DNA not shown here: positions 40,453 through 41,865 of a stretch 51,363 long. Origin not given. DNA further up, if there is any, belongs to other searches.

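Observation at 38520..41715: Compact radical SAM / aminotransferase / ATP-grasp operon of unknown function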

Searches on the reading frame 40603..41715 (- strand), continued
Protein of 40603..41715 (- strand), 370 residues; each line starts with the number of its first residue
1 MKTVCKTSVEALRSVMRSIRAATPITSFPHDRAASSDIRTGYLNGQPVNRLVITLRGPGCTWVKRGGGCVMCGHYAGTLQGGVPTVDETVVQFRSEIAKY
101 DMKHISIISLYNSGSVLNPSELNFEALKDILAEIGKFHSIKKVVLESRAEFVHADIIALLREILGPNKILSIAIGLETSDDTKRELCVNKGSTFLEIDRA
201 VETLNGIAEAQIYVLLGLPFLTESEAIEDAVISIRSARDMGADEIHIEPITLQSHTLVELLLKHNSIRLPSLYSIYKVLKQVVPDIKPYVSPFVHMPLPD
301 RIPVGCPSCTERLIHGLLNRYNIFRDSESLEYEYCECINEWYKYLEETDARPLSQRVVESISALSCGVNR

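Call 18: search_protein_families(library=ncbifam, proteins=[L007:8158-9258:+, L008:11225-12376:+, L004:7418-7930:+, L016:5535-6650:+, L016:2989-4350:+, L016:1556-2992:+], max_evalue=0.001)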
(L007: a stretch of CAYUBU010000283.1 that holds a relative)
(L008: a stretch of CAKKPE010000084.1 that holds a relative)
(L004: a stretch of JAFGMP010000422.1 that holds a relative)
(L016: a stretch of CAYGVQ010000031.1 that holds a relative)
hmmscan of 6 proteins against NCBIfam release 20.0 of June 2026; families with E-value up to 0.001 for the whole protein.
L007:8158-9258:+ (366 aa): 8 families
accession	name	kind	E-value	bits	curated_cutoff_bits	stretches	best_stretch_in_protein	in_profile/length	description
TIGR04368.1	Glu_2_3_NH3_mut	equivalog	5.2e-107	357.9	650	1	16-359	58-402/404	glutamate 2,3-aminomutase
TIGR03820.1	lys_2_3_AblA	equivalog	2e-105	353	525.4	1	16-362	10-361/417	lysine 2,3-aminomutase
TIGR04468.1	arg_2_3_am_muta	equivalog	3.6e-98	328.8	600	1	16-354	5-346/351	arginine 2,3-aminomutase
TIGR00238.1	TIGR00238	subfamily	2.7e-77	260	199.2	1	16-325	17-327/331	KamA family radical SAM protein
TIGR03822.1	AblA_like_2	hypoth_equivalog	1.3e-76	257.7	396.25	1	43-338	20-319/321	lysine-2,3-aminomutase-like protein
TIGR03821.1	EFP_modif_epmB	equivalog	4.5e-61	206.6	369.3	1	16-323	1-308/321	EF-P beta-lysylation protein EpmB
TIGR02491.1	NrdG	equivalog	0.0004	20.3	126.1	1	119-186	24-92/154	anaerobic ribonucleoside-triphosphate reductase activating protein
TIGR04053.2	TIGR04053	equivalog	0.00083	18.7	395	0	113-177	11-73/366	TIGR04053 family radical SAM/SPASM domain-containing protein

L008:11225-12376:+ (383 aa): 7 families
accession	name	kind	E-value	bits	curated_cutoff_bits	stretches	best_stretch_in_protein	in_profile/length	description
TIGR03820.1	lys_2_3_AblA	equivalog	1.7e-103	346.6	525.4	1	18-368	9-364/417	lysine 2,3-aminomutase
TIGR04368.1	Glu_2_3_NH3_mut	equivalog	2e-103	346.1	650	1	17-361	56-401/404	glutamate 2,3-aminomutase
TIGR04468.1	arg_2_3_am_muta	equivalog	1.3e-94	317.2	600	1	19-357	5-346/351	arginine 2,3-aminomutase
TIGR00238.1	TIGR00238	subfamily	4.4e-79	265.9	199.2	1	14-329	11-328/331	KamA family radical SAM protein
TIGR03822.1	AblA_like_2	hypoth_equivalog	1.8e-74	250.7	396.25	1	29-341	3-319/321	lysine-2,3-aminomutase-like protein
TIGR03821.1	EFP_modif_epmB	equivalog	3.5e-68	230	369.3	1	19-330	1-312/321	EF-P beta-lysylation protein EpmB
TIGR02666.1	moaA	equivalog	0.00097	18.2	284.05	0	120-198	17-94/336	GTP 3',8-cyclase MoaA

L004:7418-7930:+ (170 aa): 26 families (the best 25 are shown)
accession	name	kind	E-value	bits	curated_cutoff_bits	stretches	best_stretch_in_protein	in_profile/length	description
NF002636.0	PRK02304.1-5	equivalog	1.4e-72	242.9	125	1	2-170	8-176/176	adenine phosphoribosyltransferase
TIGR01090.1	apt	equivalog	1.1e-67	227.4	185.85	1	5-170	3-169/169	adenine phosphoribosyltransferase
NF002633.0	PRK02304.1-2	equivalog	1.4e-65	220.2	224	1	1-170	1-170/172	adenine phosphoribosyltransferase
NF002634.0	PRK02304.1-3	equivalog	2e-65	219.9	170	1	4-164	11-171/182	adenine phosphoribosyltransferase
NF002632.0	PRK02304.1-1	equivalog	6.7e-64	215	243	1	6-165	14-173/183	adenine phosphoribosyltransferase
NF009211.0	PRK12560.1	equivalog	5.2e-39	134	188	1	6-170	9-176/187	adenine phosphoribosyltransferase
NF006671.0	PRK09219.1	equivalog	6.4e-17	61.7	177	1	45-164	47-172/192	xanthine phosphoribosyltransferase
NF002635.0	PRK02304.1-4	subfamily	1.6e-15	57.1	146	1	30-160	36-162/188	adenine phosphoribosyltransferase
TIGR01744.1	XPRTase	equivalog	1.9e-15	57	164.45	1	48-164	50-170/191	xanthine phosphoribosyltransferase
NF040646.1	HPT_Archaea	equivalog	3.5e-14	52.8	200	1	38-151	43-154/184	hypoxanthine/guanine phosphoribosyltransferase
TIGR01743.1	purR_Bsub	equivalog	2.6e-11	43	258.7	1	23-162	103-244/268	pur operon repressor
NF006328.0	PRK08558.1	equivalog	3e-11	43.4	184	1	25-150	88-215/238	adenine phosphoribosyltransferase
NF002620.0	PRK02277.1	subfamily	3.3e-09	36.7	115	1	28-168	71-195/201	orotate phosphoribosyltransferase-like protein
TIGR00336.1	pyrE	equivalog_domain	1.4e-08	34.7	106.8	1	32-167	37-167/173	orotate phosphoribosyltransferase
NF002095.0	PRK00934.1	equivalog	2.1e-08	33.7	296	1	97-149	190-243/287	ribose-phosphate diphosphokinase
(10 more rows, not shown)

L016:5535-6650:+ (371 aa): 29 families (the best 25 are shown)
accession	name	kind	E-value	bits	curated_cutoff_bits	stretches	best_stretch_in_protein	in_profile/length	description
NF004170.0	PRK05638.1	equivalog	1.7e-43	148.8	421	1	52-365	38-353/442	threonine synthase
NF006050.0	PRK08197.1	equivalog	1.1e-37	129.8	303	1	84-330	89-337/406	threonine synthase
NF006205.0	PRK08329.1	equivalog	1e-35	123.4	358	1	62-366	45-342/347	threonine synthase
NF005035.0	PRK06450.1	equivalog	1.6e-32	112.7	301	1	91-352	65-324/338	threonine synthase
NF004996.0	PRK06381.1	equivalog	1.7e-29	102.9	266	1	91-332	31-278/319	threonine synthase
TIGR00260.1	thrC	equivalog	1.7e-23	83.4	167.1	1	81-327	30-283/340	threonine synthase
NF005147.0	PRK06608.1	equivalog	1.8e-11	43.5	380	1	76-239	24-188/339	serine/threonine dehydratase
TIGR01127.1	ilvA_1Cterm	equivalog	1.2e-10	41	378.75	1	87-242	11-167/380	threonine ammonia-lyase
NF006390.0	PRK08639.1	equivalog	2.5e-10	39.9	421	1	87-239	36-193/418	threonine ammonia-lyase IlvA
TIGR02079.1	THD1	equivalog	3.6e-10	39.2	440.55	1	87-242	27-188/410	threonine ammonia-lyase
NF045641.2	BHydaspDhtseBhcB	equivalog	1e-08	34.7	550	1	79-238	23-183/312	beta-hydroxyaspartate dehydratase BhcB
NF005680.0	PRK07476.1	equivalog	1.7e-08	33.8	413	1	80-164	27-112/326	hydroxyectoine utilization dehydratase EutB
TIGR02991.1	ectoine_eutB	equivalog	2e-08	33.6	413.35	1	83-167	26-111/317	hydroxyectoine utilization dehydratase EutB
NF006094.0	PRK08246.1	subfamily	2.4e-08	33.8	331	1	81-163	27-108/310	serine/threonine dehydratase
NF005600.0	PRK07334.1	equivalog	7.3e-08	31.4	496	1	74-237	26-190/408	threonine ammonia-lyase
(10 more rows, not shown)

L016:2989-4350:+ (453 aa): 7 families
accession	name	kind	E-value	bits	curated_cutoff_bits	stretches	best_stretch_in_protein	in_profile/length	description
TIGR02155.1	PA_CoA_ligase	equivalog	1.6e-29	102.7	646.3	1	43-356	6-327/422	phenylacetate--CoA ligase PaaK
NF041878.1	paak_haloarch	equivalog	2.2e-29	102.3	700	1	42-352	10-331/427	phenylacetate--CoA ligase PaaK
NF045666.1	DVU1553_fam_AMP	equivalog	1.8e-28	99.6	300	2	187-345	169-330/331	DVU_1553 family AMP-dependent CoA ligase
NF053551.1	FlxY_rubin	equivalog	2.5e-17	62.7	520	1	243-350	221-327/424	flexirubin biosynthesis putative acyl-CoA ligase FlxY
NF041217.1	BagE_FevW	exception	9.8e-14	51.1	800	1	214-337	183-303/424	bagremycin/ferroverdin synthetase BagE/FevW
TIGR03335.1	F390_ftsA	equivalog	1.5e-12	47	458.7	1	212-343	192-327/445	coenzyme F390 synthetase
TIGR02304.1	aden_form_hyp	equivalog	4e-07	29.4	251.9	1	119-353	107-333/430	F390 synthetase-related protein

L016:1556-2992:+ (478 aa): 24 families
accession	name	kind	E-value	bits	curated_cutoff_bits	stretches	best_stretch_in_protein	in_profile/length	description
NF050148.1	rSAM_ApyD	equivalog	3.7e-46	157.8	750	1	121-427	85-395/645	RiPP biosynthesis radical SAM protein ApyD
TIGR02026.1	BchE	equivalog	7.7e-44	150.4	481.35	1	66-463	21-421/497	magnesium-protoporphyrin IX monomethyl ester anaerobic oxidative cyclase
TIGR03471.1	HpnJ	equivalog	4.3e-42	144.6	577.6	1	120-426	78-388/472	hopanoid biosynthesis associated radical SAM protein HpnJ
TIGR04013.1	B12_SAM_MJ_1487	hypoth_equivalog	2e-38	132.3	251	2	101-286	34-205/382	TIGR04013 family B12-binding domain/radical SAM domain-containing protein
TIGR04367.1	HpnR_B12_rSAM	equivalog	4.3e-33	114.6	650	1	67-440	22-385/490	hopanoid C-3 methylase HpnR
TIGR04479.1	bcpD_PhpK_rSAM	subfamily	2e-31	109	600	1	109-398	110-408/504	PhpK family radical SAM P-methyltransferase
NF038361.1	rSAM_Sden_1168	equivalog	2.4e-26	92.4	575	1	106-425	136-473/560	Sden_1168 family B12-binding radical SAM P-methyltransferase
NF033070.1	rSAM_AprD4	equivalog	6e-25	88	500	1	234-459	198-421/456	AprD4 family radical SAM diol-dehydratase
TIGR04014.1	B12_SAM_MJ_0865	equivalog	1.4e-23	83.4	360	1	95-423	24-356/434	methyl-coenzyme M reductase glutamine C-methyltransferase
NF033712.0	B12_rSAM_KedN5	subfamily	4e-21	74.9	700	1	109-428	61-394/624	KedN5 family methylcobalamin-dependent radical SAM C-methyltransferase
TIGR04295.1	B12_rSAM_oligo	hypoth_equivalog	9.6e-21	73.9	400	1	128-375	92-339/422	TIGR04295 family B12-binding domain-containing radical SAM protein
TIGR03975.1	rSAM_ocin_1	subfamily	4.1e-19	68.5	281.85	1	131-392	149-422/606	RiPP maturation radical SAM C-methyltransferase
TIGR04072.2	rSAM_ladder_B12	equivalog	7.9e-19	67.6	360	1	124-399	84-349/443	lipid biosynthesis B12-binding/radical SAM protein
TIGR04190.1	B12_SAM_Ta0216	equivalog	8.5e-18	64.2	500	1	130-443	100-444/554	TIGR04190 family B12-binding domain/radical SAM domain protein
TIGR04385.1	B12_rSAM_cofa1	equivalog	9.2e-16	58.1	450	1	130-401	90-366/438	B12 lower ligand biosynthesis radical SAM protein BzaD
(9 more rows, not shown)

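Call 26: search_solved_structures(query=window:40603-41715:-, max_evalue=0.01, show_alignments=1)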
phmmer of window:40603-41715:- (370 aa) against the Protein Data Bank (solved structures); distinct sequences matched with E-value up to 0.01: 0.

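Call 30: search_protein_families(library=pfam, proteins=[L007:3535-4479:+, L007:9427-10416:-, L007:1438-2382:-, L007:2682-3203:-, L008:6132-7829:-, L008:4701-5840:-, L008:3539-4294:+, L008:2631-3371:+, L010:16-510:+, L007:10435-10839:+], max_evalue=0.001)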
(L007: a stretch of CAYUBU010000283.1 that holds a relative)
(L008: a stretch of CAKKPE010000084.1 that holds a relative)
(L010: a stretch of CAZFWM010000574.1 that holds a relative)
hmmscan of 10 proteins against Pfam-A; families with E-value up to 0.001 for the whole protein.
L007:3535-4479:+ (314 aa): 3 families
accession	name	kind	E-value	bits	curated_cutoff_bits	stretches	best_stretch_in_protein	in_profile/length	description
PF00561.26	Abhydrolase_1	-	3e-35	122.5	25.8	1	49-292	2-244/245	alpha/beta hydrolase fold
PF12697.13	Abhydrolase_6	-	7.4e-17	63.2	26.3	1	50-298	1-216/217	Alpha/beta hydrolase family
PF12146.15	Hydrolase_4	-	5.8e-07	29.5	27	1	45-273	2-216/239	Serine aminopeptidase, S33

L007:9427-10416:- (329 aa): 2 families
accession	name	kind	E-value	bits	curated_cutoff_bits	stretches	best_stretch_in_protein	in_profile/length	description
PF00563.25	EAL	-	2.1e-78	263.4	31.3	1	66-301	3-236/236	EAL domain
PF00990.26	GGDEF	-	1e-06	29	23.8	1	2-42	117-158/161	Diguanylate cyclase, GGDEF domain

L007:1438-2382:- (314 aa): 4 families
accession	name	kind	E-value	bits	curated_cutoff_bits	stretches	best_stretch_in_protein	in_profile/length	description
PF08281.18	Sigma70_r4_2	-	2.1e-17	63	25.7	1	229-281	2-54/54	Sigma-70, region 4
PF04542.20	Sigma70_r2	-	2.3e-13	50.2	24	1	123-185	2-67/71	Sigma-70 region 2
PF04545.22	Sigma70_r4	-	5.7e-08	32.6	24.1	1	235-282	2-49/50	Sigma-70, region 4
PF07638.17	Sigma70_ECF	-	2.3e-06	28.1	21.1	1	224-286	123-184/185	ECF sigma factor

L007:2682-3203:- (173 aa): 1 family
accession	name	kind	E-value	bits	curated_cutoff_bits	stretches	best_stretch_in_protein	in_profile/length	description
PF16694.10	Cytochrome_P460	-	6.2e-08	33.5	27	1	98-168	41-124/125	Cytochrome P460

L008:6132-7829:- (565 aa): 5 families
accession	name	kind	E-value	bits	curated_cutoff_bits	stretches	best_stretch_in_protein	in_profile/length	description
PF00072.30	Response_reg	-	1.1e-31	109.8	30.2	1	108-220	1-111/111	Response regulator receiver domain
PF00990.26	GGDEF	-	1.5e-27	96.8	23.8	1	410-560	1-156/161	Diguanylate cyclase, GGDEF domain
PF01590.32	GAF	-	1.2e-14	55.4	22.4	1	257-391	4-132/133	GAF domain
PF13185.12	GAF_2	-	2.2e-10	41.3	28.6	1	289-392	34-135/136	GAF domain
PF13492.12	GAF_3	-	0.00012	22.9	27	1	262-393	9-128/129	GAF domain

L008:4701-5840:- (379 aa): 1 family
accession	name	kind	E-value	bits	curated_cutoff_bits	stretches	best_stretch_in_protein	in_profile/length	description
PF05157.20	MshEN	-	1.7e-16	60.4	23.1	1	68-143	11-87/90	MshEN domain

L008:3539-4294:+ (251 aa): 1 family
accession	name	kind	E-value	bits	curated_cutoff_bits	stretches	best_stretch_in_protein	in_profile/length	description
PF07589.16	PEP-CTERM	-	1.4e-06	28.6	20.7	1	223-246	1-24/24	PEP-CTERM motif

L008:2631-3371:+ (246 aa): 1 family
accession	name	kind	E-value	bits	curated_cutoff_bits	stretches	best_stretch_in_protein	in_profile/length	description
PF07589.16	PEP-CTERM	-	7.5e-06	26.3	20.7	1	218-243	1-24/24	PEP-CTERM motif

L010:16-510:+ (164 aa): 2 families
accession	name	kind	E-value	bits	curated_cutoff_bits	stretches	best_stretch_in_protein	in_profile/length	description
PF12770.12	CHAT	-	4.2e-07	30.1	24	1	23-105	190-271/289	CHAT domain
PF01364.23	Peptidase_C25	-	4.2e-05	23.4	23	1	22-124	262-371/374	Peptidase family C25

L007:10435-10839:+ (134 aa): 0 families

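Call 53: predict_structure(alignment_id=A4)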
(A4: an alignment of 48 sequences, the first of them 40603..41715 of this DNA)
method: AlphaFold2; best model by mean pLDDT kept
length: 370 residues; sequences in the alignment: 48
mean_pLDDT: 94.0   pTM: 0.92
mean pLDDT of the five models: 94.0, 94.0, 93.8, 93.7, 93.5
residues with pLDDT >= 90: 326; 70-90: 34; 50-70: 6; < 50: 4
segments of 3 or more residues with pLDDT < 50: 367-370
pLDDT, mean of each block of 10 residues (from residue 1): 73 92 91 95 93 96 90 89 96 98 98 95 98 98 98 98 97 98 96 96 98 97 99 99 97 93 93 98 97 83 95 96 96 96 97 94 63
secondary structure, 60 per line:
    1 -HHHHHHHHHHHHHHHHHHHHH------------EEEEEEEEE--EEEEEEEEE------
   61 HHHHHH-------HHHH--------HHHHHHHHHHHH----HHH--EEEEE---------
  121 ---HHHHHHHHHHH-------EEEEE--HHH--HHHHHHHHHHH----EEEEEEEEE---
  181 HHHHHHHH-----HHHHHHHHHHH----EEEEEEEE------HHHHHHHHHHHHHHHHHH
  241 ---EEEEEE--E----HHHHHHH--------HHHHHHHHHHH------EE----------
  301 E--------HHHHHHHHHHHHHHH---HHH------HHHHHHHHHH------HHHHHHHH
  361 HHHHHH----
elements in order: H2-22 E35-43 E46-54 H61-66 H74-77 H86-97 E107-111 H124-134 E142-146 H154-164 E169-177 H181-188 H194-204 E209-216 H223-240 E244-249 H257-263 H272-282 H310-324 H337-346 H353-366

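Call 55: fold_search(model_id=the predicted structure, library=pdb)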
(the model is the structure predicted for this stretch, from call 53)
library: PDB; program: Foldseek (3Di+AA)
matches with E <= 10: 1660; with E <= 0.001: 47
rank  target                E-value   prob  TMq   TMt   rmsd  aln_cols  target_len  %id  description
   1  6iad                  4.4e-07  1.00  0.43  0.38   4.8       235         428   14  Apo crystal structure of archaeal Methanocaldococcus infernus Elp3 (del1-54) (released 2019-02-20)
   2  6wte_B                5.8e-07  1.00  0.40  0.29   4.8       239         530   15  Structure of radical S-adenosylmethionine methyltransferase, TsrM, from Kitasatospora setae with cobalamin and [4Fe-4S (released 2020-12-23)
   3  6ia8                  7.3e-07  1.00  0.42  0.37   4.6       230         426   15  Apo crystal structure of archaeal Methanocaldococcus infernus Elp3 (del1-19) (released 2019-02-20)
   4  6wte_A                7.3e-07  1.00  0.40  0.28   4.8       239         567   15  Structure of radical S-adenosylmethionine methyltransferase, TsrM, from Kitasatospora setae with cobalamin and [4Fe-4S (released 2020-12-23)
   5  6wtf_B                7.7e-07  1.00  0.40  0.29   4.8       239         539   15  Structure of radical S-adenosylmethionine methyltransferase, TsrM, from Kitasatospora setae with tryptophan substrate  (released 2020-12-23)
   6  8ptx_C                9.1e-07  1.00  0.51  0.37  10.6       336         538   13  Cryo-EM structure of human Elp123 in complex with tRNA, acetyl-CoA, 5'-deoxyadenosine and methionine (released 2024-04-17)
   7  6wtf_A                1.4e-06  1.00  0.40  0.29   5.1       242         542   15  Structure of radical S-adenosylmethionine methyltransferase, TsrM, from Kitasatospora setae with tryptophan substrate  (released 2020-12-23)
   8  8qmk                  1.9e-06  1.00  0.49  0.50  13.6       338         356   14  Enzymatically-produced complex-B bound TmHydE structure (released 2023-11-22)
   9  8asw_C                3.1e-06  1.00  0.51  0.37   5.5       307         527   13  Cryo-EM structure of yeast Elp123 in complex with alanine tRNA (released 2022-12-07)
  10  3cix                  3.1e-06  1.00  0.48  0.51  14.6       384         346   16  X-RAY structure of the [FeFe]-hydrogenase maturase HydE from thermotoga maritima in complex with thiocyanate (released 2008-04-08)
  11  6ia6                  3.5e-06  1.00  0.42  0.41   4.5       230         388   12  Crystal structure of the bacterial Dehalococcoides mccartyi Elp3 with desulfo-CoA (released 2019-02-20)
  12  5l7l                  3.7e-06  1.00  0.41  0.39   4.5       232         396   13  Crystal Structure of Elp3 from Dehalococcoides mccartyi (390-407 GSGSG) (released 2016-08-03)
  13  5l7j                  3.9e-06  1.00  0.40  0.37   5.3       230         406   12  Crystal Structure of Elp3 from Dehalococcoides mccartyi (released 2016-08-03)
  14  5ff2                  3.9e-06  1.00  0.50  0.53  16.6       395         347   14  HydE from T. maritima in complex with (2R,4R)-TDA (released 2016-04-06)
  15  6fd2_A                6.9e-06  1.00  0.43  0.36   5.3       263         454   13  Radical SAM 1,2-diol dehydratase AprD4 in complex with its substrate paromamine (released 2018-01-17)
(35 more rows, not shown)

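Call 56: search_solved_structures(query=L007:8158-9258:+, max_evalue=1e-10, show_alignments=1)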
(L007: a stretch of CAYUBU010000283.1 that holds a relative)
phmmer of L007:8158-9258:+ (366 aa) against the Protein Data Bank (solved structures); distinct sequences matched with E-value up to 1e-10: 1.
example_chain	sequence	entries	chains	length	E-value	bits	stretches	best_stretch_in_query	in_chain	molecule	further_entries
2a5h_A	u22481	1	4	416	4e-96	325.4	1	16-363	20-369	L-lysine 2,3-aminomutase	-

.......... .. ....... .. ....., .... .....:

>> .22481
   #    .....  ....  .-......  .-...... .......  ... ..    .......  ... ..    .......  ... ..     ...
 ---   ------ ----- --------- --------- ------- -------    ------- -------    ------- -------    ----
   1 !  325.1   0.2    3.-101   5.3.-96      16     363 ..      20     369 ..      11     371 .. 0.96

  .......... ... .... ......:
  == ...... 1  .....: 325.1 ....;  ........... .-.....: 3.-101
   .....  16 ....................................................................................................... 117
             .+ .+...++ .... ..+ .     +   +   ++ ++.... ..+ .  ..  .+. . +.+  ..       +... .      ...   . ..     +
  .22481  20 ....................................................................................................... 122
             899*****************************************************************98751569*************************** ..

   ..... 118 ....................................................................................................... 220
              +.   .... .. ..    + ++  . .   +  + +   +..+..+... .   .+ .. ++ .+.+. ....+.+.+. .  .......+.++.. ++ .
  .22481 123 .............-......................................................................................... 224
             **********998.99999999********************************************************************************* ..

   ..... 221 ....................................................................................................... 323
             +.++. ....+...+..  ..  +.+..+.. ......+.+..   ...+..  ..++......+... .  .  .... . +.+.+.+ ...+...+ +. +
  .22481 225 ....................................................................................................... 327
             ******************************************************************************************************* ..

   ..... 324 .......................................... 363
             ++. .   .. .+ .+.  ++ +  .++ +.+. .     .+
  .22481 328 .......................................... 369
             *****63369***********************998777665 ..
